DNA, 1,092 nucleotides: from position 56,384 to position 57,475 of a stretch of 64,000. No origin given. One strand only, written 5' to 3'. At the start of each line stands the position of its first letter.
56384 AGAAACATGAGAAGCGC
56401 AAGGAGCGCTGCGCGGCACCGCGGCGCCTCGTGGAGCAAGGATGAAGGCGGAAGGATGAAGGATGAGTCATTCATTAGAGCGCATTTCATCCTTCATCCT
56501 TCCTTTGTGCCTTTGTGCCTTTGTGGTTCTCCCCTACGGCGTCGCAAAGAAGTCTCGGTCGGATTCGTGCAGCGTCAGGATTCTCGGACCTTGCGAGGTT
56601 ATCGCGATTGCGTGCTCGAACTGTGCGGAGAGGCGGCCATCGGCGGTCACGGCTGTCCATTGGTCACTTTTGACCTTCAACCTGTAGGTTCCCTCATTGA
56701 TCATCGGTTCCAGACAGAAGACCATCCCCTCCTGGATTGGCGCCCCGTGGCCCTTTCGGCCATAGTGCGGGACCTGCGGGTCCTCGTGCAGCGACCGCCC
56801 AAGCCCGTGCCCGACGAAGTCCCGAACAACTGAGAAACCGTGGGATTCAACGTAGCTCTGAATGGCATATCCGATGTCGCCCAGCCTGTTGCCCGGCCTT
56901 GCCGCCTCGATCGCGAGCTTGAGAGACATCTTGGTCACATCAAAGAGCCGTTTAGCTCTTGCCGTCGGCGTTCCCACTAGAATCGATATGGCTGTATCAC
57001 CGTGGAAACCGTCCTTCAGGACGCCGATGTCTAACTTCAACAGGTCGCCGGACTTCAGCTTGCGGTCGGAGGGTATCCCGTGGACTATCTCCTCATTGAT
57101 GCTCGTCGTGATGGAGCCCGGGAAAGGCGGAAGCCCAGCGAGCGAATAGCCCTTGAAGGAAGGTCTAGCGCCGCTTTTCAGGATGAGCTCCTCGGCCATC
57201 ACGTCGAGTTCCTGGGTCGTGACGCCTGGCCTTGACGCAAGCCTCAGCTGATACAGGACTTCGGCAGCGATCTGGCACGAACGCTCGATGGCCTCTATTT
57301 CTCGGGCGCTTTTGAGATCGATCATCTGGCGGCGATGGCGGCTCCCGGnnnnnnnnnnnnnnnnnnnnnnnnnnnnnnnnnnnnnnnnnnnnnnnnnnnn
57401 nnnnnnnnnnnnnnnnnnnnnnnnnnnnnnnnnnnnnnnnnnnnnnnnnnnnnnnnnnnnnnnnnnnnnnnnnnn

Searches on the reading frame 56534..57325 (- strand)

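Call 90: search_protein_families(library=pfam, proteins=[window:56534-57325:-], max_evalue=0.00001)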
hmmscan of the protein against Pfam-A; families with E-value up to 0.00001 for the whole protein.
window:56534-57325:- (263 aa): 1 family
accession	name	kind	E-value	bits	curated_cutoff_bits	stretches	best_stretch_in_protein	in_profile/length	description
PF00557.29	Peptidase_M24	-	7.4e-50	170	23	1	11-243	1-207/208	Metallopeptidase family M24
